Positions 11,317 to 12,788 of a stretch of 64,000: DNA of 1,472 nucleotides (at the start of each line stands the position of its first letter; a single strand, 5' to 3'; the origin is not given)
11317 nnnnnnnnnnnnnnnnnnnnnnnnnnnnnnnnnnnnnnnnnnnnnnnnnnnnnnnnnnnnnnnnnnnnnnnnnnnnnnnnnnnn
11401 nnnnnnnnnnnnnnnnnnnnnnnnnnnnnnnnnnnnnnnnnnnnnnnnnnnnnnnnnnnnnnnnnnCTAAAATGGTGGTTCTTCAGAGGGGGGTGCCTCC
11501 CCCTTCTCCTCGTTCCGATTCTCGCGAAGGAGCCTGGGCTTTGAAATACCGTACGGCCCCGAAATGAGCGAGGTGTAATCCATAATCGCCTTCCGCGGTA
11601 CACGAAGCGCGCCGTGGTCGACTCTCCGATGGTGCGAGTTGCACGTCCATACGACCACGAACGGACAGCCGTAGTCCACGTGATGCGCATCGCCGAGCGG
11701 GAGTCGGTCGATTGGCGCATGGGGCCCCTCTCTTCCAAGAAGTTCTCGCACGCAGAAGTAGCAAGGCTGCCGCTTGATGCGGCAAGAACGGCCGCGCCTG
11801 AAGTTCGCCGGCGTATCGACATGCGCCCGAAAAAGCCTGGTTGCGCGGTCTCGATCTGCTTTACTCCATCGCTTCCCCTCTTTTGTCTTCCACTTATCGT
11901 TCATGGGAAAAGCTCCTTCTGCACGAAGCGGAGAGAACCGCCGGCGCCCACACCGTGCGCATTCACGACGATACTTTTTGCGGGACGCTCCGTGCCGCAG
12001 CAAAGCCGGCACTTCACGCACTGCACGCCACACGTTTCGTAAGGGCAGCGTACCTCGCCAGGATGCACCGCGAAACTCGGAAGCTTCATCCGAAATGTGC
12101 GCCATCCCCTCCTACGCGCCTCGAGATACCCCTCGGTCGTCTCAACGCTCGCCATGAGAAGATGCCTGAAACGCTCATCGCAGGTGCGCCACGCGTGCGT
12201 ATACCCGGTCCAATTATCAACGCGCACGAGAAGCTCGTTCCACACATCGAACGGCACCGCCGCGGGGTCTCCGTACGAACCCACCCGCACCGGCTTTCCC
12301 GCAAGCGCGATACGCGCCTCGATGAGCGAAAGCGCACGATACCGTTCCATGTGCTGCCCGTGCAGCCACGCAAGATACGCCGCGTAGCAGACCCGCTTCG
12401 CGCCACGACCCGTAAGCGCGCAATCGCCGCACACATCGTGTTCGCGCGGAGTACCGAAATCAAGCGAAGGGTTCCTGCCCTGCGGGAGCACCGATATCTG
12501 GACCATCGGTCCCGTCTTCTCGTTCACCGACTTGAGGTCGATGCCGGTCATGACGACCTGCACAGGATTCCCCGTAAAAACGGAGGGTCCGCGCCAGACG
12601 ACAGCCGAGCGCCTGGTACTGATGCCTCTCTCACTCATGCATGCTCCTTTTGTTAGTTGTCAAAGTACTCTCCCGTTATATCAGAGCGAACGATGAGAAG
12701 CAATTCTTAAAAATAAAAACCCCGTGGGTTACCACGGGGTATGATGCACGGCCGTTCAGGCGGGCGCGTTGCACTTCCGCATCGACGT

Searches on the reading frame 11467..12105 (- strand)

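Call 8: search_protein_families(library=phrogs, proteins=[window:11467-12105:-], max_evalue=0.1)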
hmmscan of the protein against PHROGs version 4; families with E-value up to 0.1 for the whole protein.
window:11467-12105:- (212 aa): 3 families
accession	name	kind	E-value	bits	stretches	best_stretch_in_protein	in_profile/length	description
phrog_11793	-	unknown function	0.0002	22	1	139-161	33-55/65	-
phrog_2340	-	DNA, RNA and nucleotide metabolism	0.008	17.3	1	139-162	136-159/171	endonuclease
phrog_4152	-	unknown function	0.095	14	0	35-81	87-131/138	-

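Call 9: search_protein_families(library=ncbifam, proteins=[window:11467-12105:-], max_evalue=0.1)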
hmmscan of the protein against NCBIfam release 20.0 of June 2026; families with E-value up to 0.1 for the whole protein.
window:11467-12105:- (212 aa): 0 families

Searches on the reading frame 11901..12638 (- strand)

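Call 4: search_protein_families(library=pfam, proteins=[window:11901-12638:-], max_evalue=1)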
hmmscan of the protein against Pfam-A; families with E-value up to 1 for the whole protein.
window:11901-12638:- (245 aa): 1 family
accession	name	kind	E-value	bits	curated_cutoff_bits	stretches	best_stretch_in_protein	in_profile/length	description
PF25708.1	Phage_T7_Gp5_9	-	0.0072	16.7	24.5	1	140-154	30-43/46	Phage T7 gp5.9 RecBCD inhibitor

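Call 8: search_protein_families(library=phrogs, proteins=[window:11901-12638:-], max_evalue=0.1)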
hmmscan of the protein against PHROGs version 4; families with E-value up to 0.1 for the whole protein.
window:11901-12638:- (245 aa): 1 family
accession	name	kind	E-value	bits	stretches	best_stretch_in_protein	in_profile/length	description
phrog_2554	-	unknown function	1.4e-60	206.8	1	10-232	285-516/529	-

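Call 9: search_protein_families(library=ncbifam, proteins=[window:11901-12638:-], max_evalue=0.1)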
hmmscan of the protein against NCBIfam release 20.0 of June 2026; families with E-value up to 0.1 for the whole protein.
window:11901-12638:- (245 aa): 0 families

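Call 70: search_protein_families(library=padloc, proteins=[window:11901-12638:-], max_evalue=0.01)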
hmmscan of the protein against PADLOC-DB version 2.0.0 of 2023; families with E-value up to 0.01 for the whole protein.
window:11901-12638:- (245 aa): 0 families
